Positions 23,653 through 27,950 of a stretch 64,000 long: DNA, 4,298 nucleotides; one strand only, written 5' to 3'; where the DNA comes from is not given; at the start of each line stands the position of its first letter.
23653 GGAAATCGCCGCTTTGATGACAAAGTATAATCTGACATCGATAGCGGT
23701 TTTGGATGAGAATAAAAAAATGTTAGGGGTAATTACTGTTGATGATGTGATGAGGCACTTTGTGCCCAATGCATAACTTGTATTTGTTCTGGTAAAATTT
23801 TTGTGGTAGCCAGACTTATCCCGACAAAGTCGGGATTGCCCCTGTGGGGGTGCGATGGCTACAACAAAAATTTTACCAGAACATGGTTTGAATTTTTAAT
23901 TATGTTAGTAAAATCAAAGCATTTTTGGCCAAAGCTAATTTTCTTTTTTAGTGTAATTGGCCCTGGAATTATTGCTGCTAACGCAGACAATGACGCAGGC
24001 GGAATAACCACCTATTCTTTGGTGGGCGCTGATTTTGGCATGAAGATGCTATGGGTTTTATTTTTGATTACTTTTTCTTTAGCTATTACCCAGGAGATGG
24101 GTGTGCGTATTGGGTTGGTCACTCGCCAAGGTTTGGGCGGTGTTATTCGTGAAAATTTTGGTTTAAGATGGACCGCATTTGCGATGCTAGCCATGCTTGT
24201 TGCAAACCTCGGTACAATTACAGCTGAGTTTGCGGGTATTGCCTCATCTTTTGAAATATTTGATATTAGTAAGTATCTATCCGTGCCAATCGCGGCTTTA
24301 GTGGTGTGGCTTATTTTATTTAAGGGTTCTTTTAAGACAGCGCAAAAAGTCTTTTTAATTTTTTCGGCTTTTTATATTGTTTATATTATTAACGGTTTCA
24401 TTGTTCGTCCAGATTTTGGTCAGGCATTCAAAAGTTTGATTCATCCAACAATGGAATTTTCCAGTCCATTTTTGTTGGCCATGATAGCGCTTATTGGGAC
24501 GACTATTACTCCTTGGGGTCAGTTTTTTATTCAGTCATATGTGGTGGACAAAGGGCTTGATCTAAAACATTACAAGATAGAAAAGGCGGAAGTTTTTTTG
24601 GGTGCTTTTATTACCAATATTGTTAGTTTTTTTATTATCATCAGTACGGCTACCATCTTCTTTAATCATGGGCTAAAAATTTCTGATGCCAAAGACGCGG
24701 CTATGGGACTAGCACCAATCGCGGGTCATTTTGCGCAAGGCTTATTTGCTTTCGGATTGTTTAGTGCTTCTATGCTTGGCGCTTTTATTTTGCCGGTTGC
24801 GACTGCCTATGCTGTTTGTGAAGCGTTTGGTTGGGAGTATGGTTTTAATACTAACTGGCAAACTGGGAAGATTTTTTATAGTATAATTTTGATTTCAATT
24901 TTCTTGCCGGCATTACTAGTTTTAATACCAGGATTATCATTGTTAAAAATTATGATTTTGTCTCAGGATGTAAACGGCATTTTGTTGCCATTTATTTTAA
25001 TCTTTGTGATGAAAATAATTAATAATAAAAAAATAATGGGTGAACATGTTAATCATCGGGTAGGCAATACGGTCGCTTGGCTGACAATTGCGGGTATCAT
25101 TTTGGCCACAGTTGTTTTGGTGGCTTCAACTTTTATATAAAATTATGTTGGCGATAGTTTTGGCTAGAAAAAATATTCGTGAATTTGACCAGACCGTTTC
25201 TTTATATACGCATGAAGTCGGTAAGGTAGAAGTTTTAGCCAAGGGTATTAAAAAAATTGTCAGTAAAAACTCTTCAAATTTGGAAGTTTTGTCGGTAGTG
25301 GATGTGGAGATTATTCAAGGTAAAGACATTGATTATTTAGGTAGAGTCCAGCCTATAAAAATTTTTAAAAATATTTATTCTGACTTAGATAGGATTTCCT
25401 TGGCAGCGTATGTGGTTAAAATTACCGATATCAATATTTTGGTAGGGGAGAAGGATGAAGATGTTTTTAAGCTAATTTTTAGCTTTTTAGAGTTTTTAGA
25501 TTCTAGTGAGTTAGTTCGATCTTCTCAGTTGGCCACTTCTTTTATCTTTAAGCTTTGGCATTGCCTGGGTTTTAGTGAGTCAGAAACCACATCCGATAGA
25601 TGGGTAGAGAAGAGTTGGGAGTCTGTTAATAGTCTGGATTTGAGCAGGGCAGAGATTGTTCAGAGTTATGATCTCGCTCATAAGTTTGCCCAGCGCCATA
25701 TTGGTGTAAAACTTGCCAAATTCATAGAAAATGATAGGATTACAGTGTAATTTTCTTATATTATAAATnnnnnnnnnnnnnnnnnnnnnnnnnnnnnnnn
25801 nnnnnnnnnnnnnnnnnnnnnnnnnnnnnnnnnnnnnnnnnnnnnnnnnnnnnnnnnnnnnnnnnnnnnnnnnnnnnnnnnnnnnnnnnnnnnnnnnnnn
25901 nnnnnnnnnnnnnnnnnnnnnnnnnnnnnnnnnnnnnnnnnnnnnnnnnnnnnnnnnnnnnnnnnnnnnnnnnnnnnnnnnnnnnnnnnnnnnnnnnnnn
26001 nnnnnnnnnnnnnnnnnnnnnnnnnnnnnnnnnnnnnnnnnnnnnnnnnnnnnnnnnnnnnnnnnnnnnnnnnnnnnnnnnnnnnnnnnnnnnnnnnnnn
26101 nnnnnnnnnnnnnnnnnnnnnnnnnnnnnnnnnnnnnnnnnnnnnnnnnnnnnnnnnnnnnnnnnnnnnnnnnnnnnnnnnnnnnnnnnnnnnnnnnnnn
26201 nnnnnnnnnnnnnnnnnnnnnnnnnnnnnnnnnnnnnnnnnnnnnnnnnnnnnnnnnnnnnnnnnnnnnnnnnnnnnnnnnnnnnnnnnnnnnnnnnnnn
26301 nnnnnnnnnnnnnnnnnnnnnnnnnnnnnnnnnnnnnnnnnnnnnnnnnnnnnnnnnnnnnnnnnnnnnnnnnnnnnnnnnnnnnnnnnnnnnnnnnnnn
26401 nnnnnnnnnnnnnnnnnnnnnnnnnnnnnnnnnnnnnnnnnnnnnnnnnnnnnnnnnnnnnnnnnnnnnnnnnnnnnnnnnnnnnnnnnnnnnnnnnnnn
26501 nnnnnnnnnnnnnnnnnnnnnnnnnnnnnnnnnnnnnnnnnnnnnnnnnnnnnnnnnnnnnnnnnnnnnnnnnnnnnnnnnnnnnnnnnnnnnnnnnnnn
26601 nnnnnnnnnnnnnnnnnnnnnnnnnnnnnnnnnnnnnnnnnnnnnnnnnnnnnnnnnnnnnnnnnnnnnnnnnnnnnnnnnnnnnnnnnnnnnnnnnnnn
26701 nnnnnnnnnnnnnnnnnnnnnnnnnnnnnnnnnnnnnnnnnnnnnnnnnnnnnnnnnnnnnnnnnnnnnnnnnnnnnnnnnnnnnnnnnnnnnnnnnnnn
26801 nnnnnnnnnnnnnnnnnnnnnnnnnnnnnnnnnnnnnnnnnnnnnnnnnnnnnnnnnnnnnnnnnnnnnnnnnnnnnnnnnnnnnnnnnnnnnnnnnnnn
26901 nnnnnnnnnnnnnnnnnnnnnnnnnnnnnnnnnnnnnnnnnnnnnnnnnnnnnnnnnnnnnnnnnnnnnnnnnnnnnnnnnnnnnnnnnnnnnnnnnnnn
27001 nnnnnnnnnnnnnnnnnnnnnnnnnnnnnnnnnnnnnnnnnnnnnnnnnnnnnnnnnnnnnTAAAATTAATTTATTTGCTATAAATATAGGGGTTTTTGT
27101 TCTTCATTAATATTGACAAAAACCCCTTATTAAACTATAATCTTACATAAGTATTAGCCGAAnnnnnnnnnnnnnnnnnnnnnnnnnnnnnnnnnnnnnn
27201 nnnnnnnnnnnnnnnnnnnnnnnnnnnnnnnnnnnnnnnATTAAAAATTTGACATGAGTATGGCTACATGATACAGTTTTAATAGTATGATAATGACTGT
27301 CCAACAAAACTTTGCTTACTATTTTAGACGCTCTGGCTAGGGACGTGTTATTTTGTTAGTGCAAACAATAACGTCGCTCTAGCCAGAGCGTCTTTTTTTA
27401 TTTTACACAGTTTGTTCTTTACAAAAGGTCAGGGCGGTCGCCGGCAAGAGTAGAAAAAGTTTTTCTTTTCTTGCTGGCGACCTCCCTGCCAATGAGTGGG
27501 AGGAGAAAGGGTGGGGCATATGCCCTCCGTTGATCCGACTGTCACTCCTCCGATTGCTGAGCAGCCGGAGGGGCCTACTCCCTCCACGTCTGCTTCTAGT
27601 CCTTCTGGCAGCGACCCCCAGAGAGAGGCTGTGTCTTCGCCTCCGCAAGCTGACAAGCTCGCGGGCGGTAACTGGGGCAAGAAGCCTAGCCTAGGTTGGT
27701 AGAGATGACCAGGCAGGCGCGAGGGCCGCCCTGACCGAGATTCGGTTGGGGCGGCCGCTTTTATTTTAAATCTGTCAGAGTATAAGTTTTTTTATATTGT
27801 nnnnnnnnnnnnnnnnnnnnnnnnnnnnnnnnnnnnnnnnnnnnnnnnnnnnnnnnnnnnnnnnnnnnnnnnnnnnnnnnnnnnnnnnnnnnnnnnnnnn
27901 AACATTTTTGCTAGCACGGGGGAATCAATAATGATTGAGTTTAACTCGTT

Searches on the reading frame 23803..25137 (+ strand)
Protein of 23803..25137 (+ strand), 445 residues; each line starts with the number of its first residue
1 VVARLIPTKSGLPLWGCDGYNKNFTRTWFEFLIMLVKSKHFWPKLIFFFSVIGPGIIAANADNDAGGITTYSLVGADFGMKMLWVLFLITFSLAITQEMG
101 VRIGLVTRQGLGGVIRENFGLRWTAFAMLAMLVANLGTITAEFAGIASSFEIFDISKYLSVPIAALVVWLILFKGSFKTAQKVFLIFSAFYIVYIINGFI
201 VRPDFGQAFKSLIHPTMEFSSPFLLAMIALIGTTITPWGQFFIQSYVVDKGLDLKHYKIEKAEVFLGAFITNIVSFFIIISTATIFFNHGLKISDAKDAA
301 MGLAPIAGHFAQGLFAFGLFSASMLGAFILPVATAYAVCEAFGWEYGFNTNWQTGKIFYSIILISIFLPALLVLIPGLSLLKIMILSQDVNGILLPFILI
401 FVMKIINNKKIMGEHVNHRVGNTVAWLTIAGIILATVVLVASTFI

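Call 123: search_protein_families(library=pfam, proteins=[window:23803-25137:+], max_evalue=0.00001)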
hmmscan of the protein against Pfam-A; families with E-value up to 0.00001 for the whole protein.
window:23803-25137:+ (445 aa): 1 family
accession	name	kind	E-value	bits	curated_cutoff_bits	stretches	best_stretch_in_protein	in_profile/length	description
PF01566.24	Nramp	-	2.6e-86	290.3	29.8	1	68-418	1-356/357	Natural resistance-associated macrophage protein-like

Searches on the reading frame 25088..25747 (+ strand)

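Call 123: search_protein_families(library=pfam, proteins=[window:25088-25747:+], max_evalue=0.00001)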
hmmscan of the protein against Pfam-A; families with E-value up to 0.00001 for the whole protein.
window:25088-25747:+ (220 aa): 2 families
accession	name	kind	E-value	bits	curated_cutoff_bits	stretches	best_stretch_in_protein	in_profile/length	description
PF11967.14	RecO_N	-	4.6e-13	49.4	27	1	22-93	8-80/80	Recombination protein O N terminal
PF02565.21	RecO_C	-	7.6e-06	26.2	22.1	0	98-162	2-64/157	Recombination protein O C terminal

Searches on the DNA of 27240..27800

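Call 107: search_rna_families(source=window, start=27240, end=27800, threshold=evalue, max_evalue=1)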
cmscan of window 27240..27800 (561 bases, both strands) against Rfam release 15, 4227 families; matches with E-value up to 1: 8.
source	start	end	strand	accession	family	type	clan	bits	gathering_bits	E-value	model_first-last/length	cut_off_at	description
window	27416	27492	-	RF00766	mir-335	Gene; miRNA;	-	31.3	64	4.7e-05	1-92/92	no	mir-335 microRNA precursor family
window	27428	27500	+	RF00766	mir-335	Gene; miRNA;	-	26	64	0.0016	1-92/92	no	mir-335 microRNA precursor family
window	27426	27491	+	RF03831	mir-627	Gene; miRNA;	-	26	86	0.0018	1-87/87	no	mir-627 microRNA precursor family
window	27324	27395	-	RF00053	mir-7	Gene; miRNA;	-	24.6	51.8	0.01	1-91/91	no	mir-7 microRNA precursor family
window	27414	27505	+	RF04119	MIR1858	Gene; miRNA;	-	22.5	137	0.2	1-197/197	no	MIR1858 microRNA precursor family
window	27326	27393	+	RF03816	MIR6297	Gene; miRNA;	-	21.6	114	0.2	1-107/107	no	MIR6297 microRNA precursor family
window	27431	27488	+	RF03516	MIR5229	Gene; miRNA;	-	18.5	80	0.57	1-87/87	no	MIR5229 microRNA precursor family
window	27430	27488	-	RF00690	MIR408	Gene; miRNA;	-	17.4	64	0.17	21-105/126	no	MIR408 microRNA precursor family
